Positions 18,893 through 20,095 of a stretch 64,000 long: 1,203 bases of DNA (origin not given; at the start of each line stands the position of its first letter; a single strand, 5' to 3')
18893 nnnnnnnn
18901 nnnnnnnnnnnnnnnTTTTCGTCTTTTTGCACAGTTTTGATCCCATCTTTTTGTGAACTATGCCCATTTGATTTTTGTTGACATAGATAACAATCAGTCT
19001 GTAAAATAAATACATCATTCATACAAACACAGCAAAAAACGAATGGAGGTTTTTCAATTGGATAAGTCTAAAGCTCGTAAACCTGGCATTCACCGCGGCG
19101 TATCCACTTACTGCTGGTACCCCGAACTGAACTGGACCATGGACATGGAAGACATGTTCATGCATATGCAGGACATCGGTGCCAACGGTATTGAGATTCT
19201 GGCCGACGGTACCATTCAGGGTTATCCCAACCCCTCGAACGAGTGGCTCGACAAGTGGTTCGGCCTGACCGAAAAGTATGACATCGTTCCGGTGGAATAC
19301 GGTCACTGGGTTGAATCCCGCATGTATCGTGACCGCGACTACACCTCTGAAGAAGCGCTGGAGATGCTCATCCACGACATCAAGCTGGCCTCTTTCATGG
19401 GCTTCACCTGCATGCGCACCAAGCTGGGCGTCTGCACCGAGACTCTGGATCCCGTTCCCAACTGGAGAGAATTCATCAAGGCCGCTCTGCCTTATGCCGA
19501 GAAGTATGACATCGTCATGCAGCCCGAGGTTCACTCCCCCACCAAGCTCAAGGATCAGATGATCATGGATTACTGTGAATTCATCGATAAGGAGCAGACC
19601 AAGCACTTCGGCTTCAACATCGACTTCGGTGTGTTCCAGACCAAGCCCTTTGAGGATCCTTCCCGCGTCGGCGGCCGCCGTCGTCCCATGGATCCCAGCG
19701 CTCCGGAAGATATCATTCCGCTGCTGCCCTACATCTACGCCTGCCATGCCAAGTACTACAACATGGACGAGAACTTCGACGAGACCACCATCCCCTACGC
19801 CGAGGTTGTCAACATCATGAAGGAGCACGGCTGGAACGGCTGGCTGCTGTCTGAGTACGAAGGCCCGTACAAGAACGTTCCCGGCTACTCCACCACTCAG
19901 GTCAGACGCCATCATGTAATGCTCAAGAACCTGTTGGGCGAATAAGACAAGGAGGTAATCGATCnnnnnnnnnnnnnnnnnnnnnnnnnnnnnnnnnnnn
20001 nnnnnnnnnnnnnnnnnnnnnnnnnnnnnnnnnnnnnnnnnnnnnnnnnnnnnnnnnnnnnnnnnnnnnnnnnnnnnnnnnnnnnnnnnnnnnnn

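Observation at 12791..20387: Three paralogous TIM-barrel + ~140-aa gene pairs resembling two-subunit C-glycoside deglycosidases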

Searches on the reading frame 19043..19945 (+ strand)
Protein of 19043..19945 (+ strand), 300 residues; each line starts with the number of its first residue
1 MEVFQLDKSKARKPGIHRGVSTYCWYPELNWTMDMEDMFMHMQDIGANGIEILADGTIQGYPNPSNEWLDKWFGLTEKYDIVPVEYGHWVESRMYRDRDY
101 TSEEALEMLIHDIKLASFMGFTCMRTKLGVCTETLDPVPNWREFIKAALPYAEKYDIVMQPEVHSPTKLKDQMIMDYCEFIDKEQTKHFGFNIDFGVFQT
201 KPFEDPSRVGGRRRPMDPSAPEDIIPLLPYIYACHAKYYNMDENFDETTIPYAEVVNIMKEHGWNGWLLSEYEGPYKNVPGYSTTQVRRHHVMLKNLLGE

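Call 3: search_protein_families(library=pfam, proteins=[window:19043-19945:+], max_evalue=1)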
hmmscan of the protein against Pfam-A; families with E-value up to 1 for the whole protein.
window:19043-19945:+ (300 aa): 1 family
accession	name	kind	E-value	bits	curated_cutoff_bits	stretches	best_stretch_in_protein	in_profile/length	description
PF01261.30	AP_endonuc_2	-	1e-12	48.7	31.1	1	43-276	5-233/249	Xylose isomerase-like TIM barrel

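Call 4: search_protein_families(library=ncbifam, proteins=[window:19043-19945:+], max_evalue=1)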
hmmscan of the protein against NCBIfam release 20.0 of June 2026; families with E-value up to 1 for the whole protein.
window:19043-19945:+ (300 aa): 0 families

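Call 7: search_solved_structures(query=window:19043-19945:+, max_evalue=0.01, show_alignments=2)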
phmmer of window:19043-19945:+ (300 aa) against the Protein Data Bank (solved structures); distinct sequences matched with E-value up to 0.01: 8.
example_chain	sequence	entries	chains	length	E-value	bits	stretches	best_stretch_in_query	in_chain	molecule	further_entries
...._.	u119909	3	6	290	2.2e-96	325.9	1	12-300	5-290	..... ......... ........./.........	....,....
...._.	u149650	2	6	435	1.9e-63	217.6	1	16-297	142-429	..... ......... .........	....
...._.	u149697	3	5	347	5.1e-36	127.6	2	13-203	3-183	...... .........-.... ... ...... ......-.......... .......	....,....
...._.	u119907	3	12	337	8e-32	113.8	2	17-203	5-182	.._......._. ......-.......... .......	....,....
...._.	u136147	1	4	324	8.5e-32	113.7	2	17-203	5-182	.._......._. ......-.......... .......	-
9m3a_A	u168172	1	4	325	5.7e-29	104.4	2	29-204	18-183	Xylose isomerase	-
9m3b_A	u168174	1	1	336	4.5e-27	98.2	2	15-199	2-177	P581a DgpC1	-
7dnm_A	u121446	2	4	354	8.8e-18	67.6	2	15-196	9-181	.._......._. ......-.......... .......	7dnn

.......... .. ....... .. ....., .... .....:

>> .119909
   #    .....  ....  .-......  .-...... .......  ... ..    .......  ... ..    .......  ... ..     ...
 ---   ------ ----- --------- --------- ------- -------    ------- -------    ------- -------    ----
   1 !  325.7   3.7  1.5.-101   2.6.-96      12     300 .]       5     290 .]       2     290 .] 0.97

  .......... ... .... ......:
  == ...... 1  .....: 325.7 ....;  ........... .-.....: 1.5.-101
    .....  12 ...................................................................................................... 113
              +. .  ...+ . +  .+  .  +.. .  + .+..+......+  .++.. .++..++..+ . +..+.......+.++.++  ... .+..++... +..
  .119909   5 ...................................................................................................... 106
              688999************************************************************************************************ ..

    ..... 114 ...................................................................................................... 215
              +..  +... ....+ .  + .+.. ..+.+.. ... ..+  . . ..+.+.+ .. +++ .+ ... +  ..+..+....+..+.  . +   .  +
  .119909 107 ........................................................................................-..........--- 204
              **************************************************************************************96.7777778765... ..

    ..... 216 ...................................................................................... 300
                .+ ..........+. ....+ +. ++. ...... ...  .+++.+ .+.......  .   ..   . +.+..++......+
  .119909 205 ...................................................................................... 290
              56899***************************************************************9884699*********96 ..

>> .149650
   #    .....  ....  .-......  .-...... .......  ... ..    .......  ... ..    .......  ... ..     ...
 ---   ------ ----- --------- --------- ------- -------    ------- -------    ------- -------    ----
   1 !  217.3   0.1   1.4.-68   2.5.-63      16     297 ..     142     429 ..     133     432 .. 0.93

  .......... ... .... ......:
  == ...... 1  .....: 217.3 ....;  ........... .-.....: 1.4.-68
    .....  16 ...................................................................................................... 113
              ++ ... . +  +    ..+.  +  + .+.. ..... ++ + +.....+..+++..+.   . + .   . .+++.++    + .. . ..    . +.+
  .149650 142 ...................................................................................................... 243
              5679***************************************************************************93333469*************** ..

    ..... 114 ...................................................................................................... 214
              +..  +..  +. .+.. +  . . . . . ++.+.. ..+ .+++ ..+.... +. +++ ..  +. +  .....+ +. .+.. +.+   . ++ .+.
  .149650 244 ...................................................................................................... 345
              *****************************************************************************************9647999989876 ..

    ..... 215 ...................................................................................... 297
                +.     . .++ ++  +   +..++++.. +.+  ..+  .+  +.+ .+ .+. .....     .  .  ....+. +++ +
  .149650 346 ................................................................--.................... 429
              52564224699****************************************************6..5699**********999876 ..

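Call 9: find_encoding_contigs(protein=window:19043-19945:+, flank=10000, max_places=6)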
Protein window:19043-19945:+ (300 aa): 4 contigs read that carry it; 4 places shown.
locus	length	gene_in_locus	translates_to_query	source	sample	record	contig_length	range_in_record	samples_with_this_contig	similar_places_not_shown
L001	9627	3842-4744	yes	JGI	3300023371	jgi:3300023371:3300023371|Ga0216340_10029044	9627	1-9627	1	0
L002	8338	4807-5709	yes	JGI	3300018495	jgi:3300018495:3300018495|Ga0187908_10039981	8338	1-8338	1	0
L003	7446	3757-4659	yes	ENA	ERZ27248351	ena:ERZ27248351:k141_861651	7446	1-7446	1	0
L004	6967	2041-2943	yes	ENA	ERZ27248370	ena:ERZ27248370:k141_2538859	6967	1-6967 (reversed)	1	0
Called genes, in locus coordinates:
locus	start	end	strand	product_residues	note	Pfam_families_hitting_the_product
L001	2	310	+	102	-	?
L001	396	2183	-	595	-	PF00753:Lactamase_B, PF19583:ODP, PF01613:Flavin_Reduct, PF21349:RUBY_RBDX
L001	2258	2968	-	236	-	PF00037:Fer4 (weak), PF12797:Fer4_2 (weak), PF12837:Fer4_6, PF13237:Fer4_10, PF14697:Fer4_21, PF12838:Fer4_7, PF13187:Fer4_9 (weak), PF27217:AF_0155, +1 more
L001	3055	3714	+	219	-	PF00027:cNMP_binding, PF13545:HTH_Crp_2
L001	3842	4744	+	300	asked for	PF01261:AP_endonuc_2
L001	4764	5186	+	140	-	PF19906:CGDB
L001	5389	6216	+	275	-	PF03631:Virul_fac_BrkB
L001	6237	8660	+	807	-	PF00343:Phosphorylase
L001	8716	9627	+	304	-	?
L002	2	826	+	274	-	?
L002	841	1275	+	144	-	PF19906:CGDB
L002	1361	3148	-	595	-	PF00753:Lactamase_B, PF19583:ODP, PF01613:Flavin_Reduct, PF21349:RUBY_RBDX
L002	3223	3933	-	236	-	PF00037:Fer4 (weak), PF12797:Fer4_2 (weak), PF12837:Fer4_6, PF13237:Fer4_10, PF14697:Fer4_21, PF12838:Fer4_7, PF13187:Fer4_9 (weak), PF27217:AF_0155, +1 more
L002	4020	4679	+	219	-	PF00027:cNMP_binding, PF13545:HTH_Crp_2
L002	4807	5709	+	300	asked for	PF01261:AP_endonuc_2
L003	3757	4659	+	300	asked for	PF01261:AP_endonuc_2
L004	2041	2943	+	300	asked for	PF01261:AP_endonuc_2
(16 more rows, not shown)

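Call 26: search_solved_structures(query=window:19043-19945:+, max_evalue=0.01, show_alignments=5)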
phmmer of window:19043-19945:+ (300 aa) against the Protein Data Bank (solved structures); distinct sequences matched with E-value up to 0.01: 8.
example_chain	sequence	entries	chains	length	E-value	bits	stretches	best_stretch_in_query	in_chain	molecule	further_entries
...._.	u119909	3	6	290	2.2e-96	325.9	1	12-300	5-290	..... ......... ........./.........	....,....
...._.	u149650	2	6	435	1.9e-63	217.6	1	16-297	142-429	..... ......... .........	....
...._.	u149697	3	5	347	5.1e-36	127.6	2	13-203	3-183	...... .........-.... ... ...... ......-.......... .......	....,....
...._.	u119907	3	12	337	8e-32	113.8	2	17-203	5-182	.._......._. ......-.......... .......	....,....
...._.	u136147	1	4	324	8.5e-32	113.7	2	17-203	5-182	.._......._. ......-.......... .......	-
9m3a_A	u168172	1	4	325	5.7e-29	104.4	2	29-204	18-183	Xylose isomerase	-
9m3b_A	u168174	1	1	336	4.5e-27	98.2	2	15-199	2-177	P581a DgpC1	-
7dnm_A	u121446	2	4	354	8.8e-18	67.6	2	15-196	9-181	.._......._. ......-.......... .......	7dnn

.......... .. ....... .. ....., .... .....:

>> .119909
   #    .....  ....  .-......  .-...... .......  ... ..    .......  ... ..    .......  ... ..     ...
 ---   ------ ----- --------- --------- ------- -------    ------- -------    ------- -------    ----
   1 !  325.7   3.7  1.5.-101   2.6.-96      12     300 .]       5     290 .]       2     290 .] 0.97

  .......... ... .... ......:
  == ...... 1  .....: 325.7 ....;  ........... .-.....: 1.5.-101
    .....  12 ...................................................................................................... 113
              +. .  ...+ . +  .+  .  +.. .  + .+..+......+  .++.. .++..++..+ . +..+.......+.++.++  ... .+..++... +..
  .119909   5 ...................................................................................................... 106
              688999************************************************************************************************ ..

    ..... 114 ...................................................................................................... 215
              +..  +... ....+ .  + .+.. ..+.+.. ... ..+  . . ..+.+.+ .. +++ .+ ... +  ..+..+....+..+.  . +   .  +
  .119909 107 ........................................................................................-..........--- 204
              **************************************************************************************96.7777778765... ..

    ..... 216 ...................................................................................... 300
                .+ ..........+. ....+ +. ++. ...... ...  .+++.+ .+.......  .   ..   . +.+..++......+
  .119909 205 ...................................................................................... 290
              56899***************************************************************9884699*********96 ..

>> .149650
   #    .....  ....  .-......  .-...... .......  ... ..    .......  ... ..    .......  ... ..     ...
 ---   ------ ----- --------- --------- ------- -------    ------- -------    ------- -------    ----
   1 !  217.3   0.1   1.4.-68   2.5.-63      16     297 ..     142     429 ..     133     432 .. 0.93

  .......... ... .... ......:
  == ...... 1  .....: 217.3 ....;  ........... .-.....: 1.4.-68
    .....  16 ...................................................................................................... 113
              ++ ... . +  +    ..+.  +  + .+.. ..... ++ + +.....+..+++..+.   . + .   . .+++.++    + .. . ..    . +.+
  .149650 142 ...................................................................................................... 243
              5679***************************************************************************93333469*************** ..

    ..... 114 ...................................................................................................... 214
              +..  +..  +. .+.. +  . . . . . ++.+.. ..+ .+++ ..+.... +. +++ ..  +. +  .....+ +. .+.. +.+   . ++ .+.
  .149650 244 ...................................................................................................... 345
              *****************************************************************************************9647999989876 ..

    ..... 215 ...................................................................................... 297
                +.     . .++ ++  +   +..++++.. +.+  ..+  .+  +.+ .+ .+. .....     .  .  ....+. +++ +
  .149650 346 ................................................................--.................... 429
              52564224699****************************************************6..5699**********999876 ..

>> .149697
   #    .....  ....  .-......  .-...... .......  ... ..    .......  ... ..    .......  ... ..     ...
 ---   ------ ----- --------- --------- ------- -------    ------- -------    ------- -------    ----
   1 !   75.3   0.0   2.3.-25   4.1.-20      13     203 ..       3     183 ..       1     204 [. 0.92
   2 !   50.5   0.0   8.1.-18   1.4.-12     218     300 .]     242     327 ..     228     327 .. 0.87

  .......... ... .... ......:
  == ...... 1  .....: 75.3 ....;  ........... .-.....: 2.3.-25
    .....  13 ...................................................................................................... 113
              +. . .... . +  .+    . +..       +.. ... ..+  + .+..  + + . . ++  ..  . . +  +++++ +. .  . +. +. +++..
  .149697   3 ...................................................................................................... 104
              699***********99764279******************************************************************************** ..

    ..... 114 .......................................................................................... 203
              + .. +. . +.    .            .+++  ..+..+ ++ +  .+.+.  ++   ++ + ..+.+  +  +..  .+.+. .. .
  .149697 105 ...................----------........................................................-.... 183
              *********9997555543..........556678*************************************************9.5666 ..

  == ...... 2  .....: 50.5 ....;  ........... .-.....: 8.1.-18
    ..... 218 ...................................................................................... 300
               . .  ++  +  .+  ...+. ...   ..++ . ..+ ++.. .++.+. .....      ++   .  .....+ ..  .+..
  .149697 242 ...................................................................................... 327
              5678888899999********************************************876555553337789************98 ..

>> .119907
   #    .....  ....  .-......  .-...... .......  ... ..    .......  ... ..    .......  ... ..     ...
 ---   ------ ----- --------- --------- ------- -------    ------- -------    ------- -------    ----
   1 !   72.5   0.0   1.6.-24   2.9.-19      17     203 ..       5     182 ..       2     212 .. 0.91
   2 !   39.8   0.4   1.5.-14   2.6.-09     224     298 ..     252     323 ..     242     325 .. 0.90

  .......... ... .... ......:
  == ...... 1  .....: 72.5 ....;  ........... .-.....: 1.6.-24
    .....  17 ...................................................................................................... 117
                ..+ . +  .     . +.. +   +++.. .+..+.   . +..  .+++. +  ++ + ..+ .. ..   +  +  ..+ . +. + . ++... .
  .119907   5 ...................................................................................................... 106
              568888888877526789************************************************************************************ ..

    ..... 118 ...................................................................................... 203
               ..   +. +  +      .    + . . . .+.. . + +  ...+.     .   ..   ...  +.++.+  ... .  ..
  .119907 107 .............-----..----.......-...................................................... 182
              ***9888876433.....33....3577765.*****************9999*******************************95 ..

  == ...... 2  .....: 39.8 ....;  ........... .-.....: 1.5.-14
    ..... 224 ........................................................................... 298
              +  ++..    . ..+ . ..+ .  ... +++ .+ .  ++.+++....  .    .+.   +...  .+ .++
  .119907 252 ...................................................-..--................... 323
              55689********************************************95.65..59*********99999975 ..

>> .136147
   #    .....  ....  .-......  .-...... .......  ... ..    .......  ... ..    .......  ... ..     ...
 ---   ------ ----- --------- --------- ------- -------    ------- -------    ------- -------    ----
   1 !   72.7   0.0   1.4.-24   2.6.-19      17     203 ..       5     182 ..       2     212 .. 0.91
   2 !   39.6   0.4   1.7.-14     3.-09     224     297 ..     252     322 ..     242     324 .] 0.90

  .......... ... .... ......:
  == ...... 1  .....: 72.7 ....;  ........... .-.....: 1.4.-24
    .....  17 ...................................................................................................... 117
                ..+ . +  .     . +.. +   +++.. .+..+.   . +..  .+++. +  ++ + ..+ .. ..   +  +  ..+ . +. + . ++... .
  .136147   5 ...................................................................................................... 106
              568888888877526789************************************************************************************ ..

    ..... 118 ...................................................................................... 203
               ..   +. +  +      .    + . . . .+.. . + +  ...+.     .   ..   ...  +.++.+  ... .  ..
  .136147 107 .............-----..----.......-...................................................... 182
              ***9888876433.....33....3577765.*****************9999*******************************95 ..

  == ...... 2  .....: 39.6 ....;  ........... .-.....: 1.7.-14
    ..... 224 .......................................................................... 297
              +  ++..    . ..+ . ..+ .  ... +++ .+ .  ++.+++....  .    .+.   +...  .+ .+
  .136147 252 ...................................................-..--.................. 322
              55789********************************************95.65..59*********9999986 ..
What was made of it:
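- On C-glycoside deglycosidase (CGD/CGE; DgpBC, DfgAB, CarBC): Numbering cross-checked against PuCGD (call 26).
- On Short-form (EuCGD/DfgAB-type) subgroup: PuCGD residues 183-251 have no counterpart (call 26).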

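Call 50: list_cluster_members(proteins=[P0001, window:19043-19945:+, window:19965-20387:+, window:13690-14124:+])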
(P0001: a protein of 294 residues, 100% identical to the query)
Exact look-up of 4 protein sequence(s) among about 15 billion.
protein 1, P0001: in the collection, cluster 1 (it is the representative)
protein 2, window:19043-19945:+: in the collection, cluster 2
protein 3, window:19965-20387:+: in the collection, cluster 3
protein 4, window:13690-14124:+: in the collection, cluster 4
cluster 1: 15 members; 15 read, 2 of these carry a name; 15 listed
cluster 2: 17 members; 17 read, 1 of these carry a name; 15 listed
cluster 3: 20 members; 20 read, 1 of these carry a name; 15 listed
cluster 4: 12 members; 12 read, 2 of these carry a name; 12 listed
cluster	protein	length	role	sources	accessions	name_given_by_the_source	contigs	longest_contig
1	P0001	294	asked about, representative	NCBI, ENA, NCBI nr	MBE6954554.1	MAG: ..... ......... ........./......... [Ruminococcaceae bacterium] | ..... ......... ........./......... [Oscillospiraceae bacterium]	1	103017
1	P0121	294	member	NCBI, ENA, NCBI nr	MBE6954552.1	MAG: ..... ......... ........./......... [Ruminococcaceae bacterium] | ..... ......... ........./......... [Oscillospiraceae bacterium]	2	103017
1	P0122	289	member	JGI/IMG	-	-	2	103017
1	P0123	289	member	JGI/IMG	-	-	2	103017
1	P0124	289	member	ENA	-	-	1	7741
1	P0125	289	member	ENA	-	-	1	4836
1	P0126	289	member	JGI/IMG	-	-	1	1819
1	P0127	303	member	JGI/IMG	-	-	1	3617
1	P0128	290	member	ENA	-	-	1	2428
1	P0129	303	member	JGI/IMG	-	-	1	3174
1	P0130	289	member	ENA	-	-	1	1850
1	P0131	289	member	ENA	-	-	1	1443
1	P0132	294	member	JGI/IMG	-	-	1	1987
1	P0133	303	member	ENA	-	-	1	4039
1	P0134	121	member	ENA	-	-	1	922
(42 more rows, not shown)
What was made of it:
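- NCBI names for MBE6954552-60 (call 50).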
